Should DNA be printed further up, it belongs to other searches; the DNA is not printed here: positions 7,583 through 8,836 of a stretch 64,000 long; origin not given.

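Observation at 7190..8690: Two-gene cassette: tandem RHH DNA-binding protein plus truncated FtsZ/tubulin-like GTPase, resembling a TubR/TubZ-like filament or segregation module with a different adaptor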

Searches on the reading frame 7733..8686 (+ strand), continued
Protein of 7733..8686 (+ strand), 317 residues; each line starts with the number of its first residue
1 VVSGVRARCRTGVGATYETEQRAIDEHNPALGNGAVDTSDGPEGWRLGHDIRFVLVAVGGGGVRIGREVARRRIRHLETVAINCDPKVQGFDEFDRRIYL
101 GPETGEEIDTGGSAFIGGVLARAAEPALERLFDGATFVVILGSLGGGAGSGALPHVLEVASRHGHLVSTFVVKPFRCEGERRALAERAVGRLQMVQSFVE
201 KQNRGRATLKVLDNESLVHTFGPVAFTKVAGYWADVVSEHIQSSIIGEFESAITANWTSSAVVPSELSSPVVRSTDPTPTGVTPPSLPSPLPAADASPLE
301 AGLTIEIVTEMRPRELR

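Call 18: find_related_loci(query=A1, collection=genome_contigs, flank=4000)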
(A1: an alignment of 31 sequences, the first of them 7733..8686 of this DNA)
Query A1 (317 aa) in genome_contigs; peptide patterns used: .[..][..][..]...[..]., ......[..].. (x = any residue, [..] = any of these).
101 stretches matched a pattern; 78 encode a relative of the query (tblastn E <= 1e-3); 78 distinct loci.
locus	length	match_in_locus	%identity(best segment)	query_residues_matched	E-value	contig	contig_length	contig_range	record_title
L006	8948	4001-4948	98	2-317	0e+0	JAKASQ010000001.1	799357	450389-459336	MAG: Thermoplasmata archaeon isolate YP1.bin63 NODE_5_length_799357_cov_57.063534, whole genome shotgun sequence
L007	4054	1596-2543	95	1-316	0e+0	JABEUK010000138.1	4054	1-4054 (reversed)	MAG: Thermoplasmata archaeon isolate MAG 1 k99_2064523, whole genome shotgun sequence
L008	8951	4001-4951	93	1-317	1e-172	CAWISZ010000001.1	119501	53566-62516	MAG: uncultured Thermoplasmata archaeon isolate MFD09222.bin.1.49 genome assembly, contig: contig_121971, whole genome s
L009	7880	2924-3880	80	2-317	2e-140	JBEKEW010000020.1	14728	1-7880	MAG: Thermoplasmata archaeon isolate SPRUCE 215 SPRUCE_215_20, whole genome shotgun sequence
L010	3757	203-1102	58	16-313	1e-97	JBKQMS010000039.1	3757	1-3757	MAG: Thermoplasmata archaeon isolate LABRr1A1B1C__bin_68 LABRr1A1B1C_000000209452, whole genome shotgun sequence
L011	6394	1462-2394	55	5-313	9e-97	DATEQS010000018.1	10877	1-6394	MAG TPA_asm: Thermoplasmata archaeon isolate SMAG_U9053 k141_1054790, whole genome shotgun sequence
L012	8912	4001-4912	57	12-313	4e-96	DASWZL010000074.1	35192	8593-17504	MAG TPA_asm: Thermoplasmata archaeon isolate SMAG_U3737 k141_4915, whole genome shotgun sequence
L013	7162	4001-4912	56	12-313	1e-95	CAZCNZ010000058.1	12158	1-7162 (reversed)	MAG TPA_asm: uncultured Thermoplasmatales archaeon isolate SRP140028_co1_523 genome assembly, contig: k141_4786382, whol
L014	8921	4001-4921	56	12-313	8e-96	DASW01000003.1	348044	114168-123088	MAG TPA_asm: Thermoplasmata archaeon UBA61 UBA61_contig_10850, whole genome shotgun sequence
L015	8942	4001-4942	56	3-313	2e-95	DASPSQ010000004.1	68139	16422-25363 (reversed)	MAG TPA_asm: Thermoplasmata archaeon isolate SMAG_U12255 k141_755650, whole genome shotgun sequence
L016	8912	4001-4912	56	12-313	1e-94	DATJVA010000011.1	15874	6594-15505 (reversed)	MAG TPA_asm: Thermoplasmata archaeon isolate SMAG_U15060 k141_708026, whole genome shotgun sequence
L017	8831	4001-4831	59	33-313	1e-93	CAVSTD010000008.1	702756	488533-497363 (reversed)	MAG: uncultured Thermoplasmata archaeon isolate MFD09222.bin.2.158 genome assembly, contig: contig_49020, whole genome s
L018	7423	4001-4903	56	16-313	3e-93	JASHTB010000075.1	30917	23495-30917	MAG: Thermoplasmata archaeon isolate JOPF142 JOPF_A102_contig_72352, whole genome shotgun sequence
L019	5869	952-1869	56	6-307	5e-93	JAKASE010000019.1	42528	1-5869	MAG: Thermoplasmata archaeon isolate YP1.bin27 NODE_760_length_42528_cov_16.249522, whole genome shotgun sequence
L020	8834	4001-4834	60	5-286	1e-92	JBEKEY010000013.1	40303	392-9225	MAG: Thermoplasmata archaeon isolate SPRUCE 217 SPRUCE_217_13, whole genome shotgun sequence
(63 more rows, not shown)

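Call 29: predict_structure(alignment_id=A1)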
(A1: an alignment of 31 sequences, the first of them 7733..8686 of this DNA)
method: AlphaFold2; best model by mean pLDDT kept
length: 317 residues; sequences in the alignment: 31
mean_pLDDT: 69.6   pTM: 0.64
mean pLDDT of the five models: 69.6, 66.7, 66.3, 65.4, 65.0
residues with pLDDT >= 90: 87; 70-90: 107; 50-70: 24; < 50: 99
segments of 3 or more residues with pLDDT < 50: 1-43, 262-317
pLDDT, mean of each block of 10 residues (from residue 1): 27 29 32 32 54 92 94 91 83 89 66 85 92 92 86 92 91 84 85 84 78 88 85 94 83 70 41 37 43 40 37 43
secondary structure, 60 per line:
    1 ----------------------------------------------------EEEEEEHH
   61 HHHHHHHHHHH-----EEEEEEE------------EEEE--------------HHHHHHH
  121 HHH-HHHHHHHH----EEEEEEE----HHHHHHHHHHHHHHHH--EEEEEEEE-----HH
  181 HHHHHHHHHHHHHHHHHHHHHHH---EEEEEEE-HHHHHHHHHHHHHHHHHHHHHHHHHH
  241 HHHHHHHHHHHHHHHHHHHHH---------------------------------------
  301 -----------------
elements in order: E53-58 H59-71 E77-83 E96-99 H114-123 H125-132 E137-143 H148-163 E166-173 H179-203 E207-213 H215-261

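Call 33: fold_search(model_id=the predicted structure, library=pdb)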
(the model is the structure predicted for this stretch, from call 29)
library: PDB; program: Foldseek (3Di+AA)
matches with E <= 10: 1950; with E <= 0.001: 198
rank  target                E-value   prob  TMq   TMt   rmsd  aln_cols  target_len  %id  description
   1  8h1o_A                1.1e-11  1.00  0.50  0.51   3.1       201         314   28  Cryo-EM structure of KpFtsZ-monobody double helical tube (released 2023-08-02)
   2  7yop_B                2.3e-11  1.00  0.47  0.49   9.4       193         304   21  Spiroplasma melliferum FtsZ bound to GMPPNP (released 2023-08-16)
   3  5h5h                  2.5e-11  1.00  0.53  0.55   2.5       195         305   24  Staphylococcus aureus FtsZ-GDP R29A mutant in T state (released 2017-05-24)
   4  6ll6                  3.1e-11  1.00  0.49  0.51   3.5       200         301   28  Crsyal structure of EcFtsZ (residues 11-316) (released 2020-02-26)
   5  6y1v_A                3.9e-11  1.00  0.50  0.52   3.0       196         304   25  Mycobacterium tuberculosis FtsZ-GTP-gamma-S in complex with 4-hydroxycoumarin (released 2021-06-09)
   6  9lfx_B                4.2e-11  1.00  0.51  0.53   2.9       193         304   26  Streptococcus mutans FtsZ (released 2026-01-14)
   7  6yd1                  5.3e-11  1.00  0.53  0.55   2.5       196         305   23  SaFtsZ-DFMBA (released 2021-07-28)
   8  4e6e                  5.7e-11  1.00  0.49  0.50   2.8       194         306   25  Crystal structure of a putative cell division protein FtsZ (Tfu_1113) from Thermobifida fusca YX-ER1 at 2.22 A resolutio (released 2012-06-06)
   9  5v68_F                5.7e-11  1.00  0.49  0.52   3.4       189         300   26  Crystal structure of cell division protein FtsZ from Mycobacterium tuberculosis bounded via the T9 loop (released 2017-03-29)
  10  5xdw                  6.8e-11  1.00  0.53  0.55   2.5       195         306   25  Staphylococcus aureus FtsZ 12-316 G196S (released 2017-08-02)
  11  7ohk                  6.8e-11  1.00  0.53  0.55   2.6       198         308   24  SaFtsZ complexed with GDP, BeF3- and Mg2+ (released 2022-03-02)
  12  3vo8_A                7.7e-11  1.00  0.53  0.55   2.5       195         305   24  Staphylococcus aureus FtsZ GDP-form (released 2012-08-29)
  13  6rvn                  8.2e-11  1.00  0.53  0.55   2.5       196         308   23  aFtsz-GDP-Wat (released 2020-02-19)
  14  2rhj                  8.2e-11  1.00  0.51  0.52   3.0       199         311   22  Synthetic Gene Encoded Bacillus Subtilis FtsZ with Two Sulfate Ions and Sodium Ion in the Nucleotide Pocket (released 2008-10-21)
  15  8gzv_A                8.2e-11  1.00  0.51  0.53   2.8       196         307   28  Klebsiella pneumoniae FtsZ complexed with monobody (P212121) (released 2023-07-19)
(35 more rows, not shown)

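Call 47: search_protein_representatives(protein=P0001)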
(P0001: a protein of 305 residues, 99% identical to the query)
Query: 305 residues. Proteins with E-value up to 0.001 (for the whole library): 5040; up to 1e-10: 265; up to 1e-30: 16. The best 150 are listed.
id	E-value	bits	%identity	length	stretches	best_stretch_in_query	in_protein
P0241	2.1e-69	250.5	50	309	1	33-282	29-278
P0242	1.4e-65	237.9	55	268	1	33-225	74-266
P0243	8.9e-62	225.5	45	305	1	7-301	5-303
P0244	1.7e-59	218.0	46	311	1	13-283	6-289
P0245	2.8e-57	210.7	44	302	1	26-302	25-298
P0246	5.0e-56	206.6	54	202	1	104-301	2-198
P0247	2.7e-51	191.1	51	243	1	83-268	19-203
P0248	2.8e-47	177.9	41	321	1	20-250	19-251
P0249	2.7e-42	161.5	38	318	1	27-280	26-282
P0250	3.9e-41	157.7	37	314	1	31-286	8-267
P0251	1.9e-40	155.4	40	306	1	26-303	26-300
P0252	1.7e-35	139.2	44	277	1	84-296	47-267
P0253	9.0e-35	136.8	73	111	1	27-121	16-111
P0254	1.2e-34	136.4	46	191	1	119-297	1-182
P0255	7.6e-34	133.8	62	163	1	2-120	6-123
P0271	1.7e-14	70.3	30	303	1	45-285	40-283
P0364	1.2e-11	60.9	27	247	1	42-266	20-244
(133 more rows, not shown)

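Call 49: find_encoding_contigs(protein=P0250, flank=5000, max_places=2)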
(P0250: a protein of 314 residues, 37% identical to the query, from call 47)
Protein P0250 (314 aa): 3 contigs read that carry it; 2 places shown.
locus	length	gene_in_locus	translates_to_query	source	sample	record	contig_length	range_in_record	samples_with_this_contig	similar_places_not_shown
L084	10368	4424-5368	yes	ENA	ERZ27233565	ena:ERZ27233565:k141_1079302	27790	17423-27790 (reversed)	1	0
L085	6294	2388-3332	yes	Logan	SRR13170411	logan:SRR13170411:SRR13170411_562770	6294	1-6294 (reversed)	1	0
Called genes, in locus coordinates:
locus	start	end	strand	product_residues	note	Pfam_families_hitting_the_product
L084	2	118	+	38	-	?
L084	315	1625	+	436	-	PF19300:BPD_transp_1_N (weak), PF00528:BPD_transp_1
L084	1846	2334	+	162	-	PF00334:NDK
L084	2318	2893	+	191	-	PF01300:Sua5_yciO_yrdC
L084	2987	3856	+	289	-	PF00557:Peptidase_M24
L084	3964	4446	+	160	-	-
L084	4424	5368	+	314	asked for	PF00091:Tubulin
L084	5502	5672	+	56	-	-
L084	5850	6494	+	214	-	-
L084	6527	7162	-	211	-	PF20046:DUF6448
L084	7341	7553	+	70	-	-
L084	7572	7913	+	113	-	PF01037:AsnC_trans_reg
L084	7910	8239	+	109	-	PF03685:UPF0147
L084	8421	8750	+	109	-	PF01191:RNA_pol_Rpb5_C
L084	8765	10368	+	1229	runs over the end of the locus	PF04563:RNA_pol_Rpb2_1, PF04561:RNA_pol_Rpb2_2, PF04565:RNA_pol_Rpb2_3, PF04566:RNA_pol_Rpb2_4, PF04567:RNA_pol_Rpb2_5, PF00562:RNA_pol_Rpb2_6, PF04560:RNA_pol_Rpb2_7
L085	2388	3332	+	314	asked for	PF00091:Tubulin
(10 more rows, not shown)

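Call 50: find_encoding_contigs(protein=P0249, flank=5000, max_places=2)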
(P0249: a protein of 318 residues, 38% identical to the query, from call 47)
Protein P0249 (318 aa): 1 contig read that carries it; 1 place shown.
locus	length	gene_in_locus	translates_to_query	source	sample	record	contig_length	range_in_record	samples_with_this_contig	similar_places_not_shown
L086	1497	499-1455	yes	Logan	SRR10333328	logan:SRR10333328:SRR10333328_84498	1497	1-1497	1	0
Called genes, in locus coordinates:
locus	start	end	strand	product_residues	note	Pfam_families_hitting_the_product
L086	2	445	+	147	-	?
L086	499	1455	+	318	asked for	-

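Call 78: find_encoding_contigs(protein=P0271, flank=5000, max_places=2)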
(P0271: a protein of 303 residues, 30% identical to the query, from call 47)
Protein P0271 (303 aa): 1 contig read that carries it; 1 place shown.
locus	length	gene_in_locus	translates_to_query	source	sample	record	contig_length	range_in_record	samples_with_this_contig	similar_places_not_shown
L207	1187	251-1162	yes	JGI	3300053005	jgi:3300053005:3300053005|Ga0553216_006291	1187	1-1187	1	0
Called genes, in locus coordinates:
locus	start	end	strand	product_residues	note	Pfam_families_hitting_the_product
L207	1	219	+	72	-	?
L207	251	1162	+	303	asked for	PF00091:Tubulin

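Call 79: find_encoding_contigs(protein=P0364, flank=5000, max_places=2)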
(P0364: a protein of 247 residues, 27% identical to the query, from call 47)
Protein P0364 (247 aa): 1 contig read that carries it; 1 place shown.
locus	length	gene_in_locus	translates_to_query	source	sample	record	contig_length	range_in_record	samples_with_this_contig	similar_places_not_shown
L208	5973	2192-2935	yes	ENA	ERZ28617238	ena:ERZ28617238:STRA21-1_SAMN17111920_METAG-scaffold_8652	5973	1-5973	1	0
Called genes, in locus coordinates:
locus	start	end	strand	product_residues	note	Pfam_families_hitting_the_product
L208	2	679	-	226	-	?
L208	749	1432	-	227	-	-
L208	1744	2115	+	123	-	-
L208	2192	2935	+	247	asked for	PF00091:Tubulin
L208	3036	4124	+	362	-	PF01513:NAD_kinase, PF00781:DAGK_cat (weak), PF20143:NAD_kinase_C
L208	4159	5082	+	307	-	PF00291:PALP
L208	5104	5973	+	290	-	?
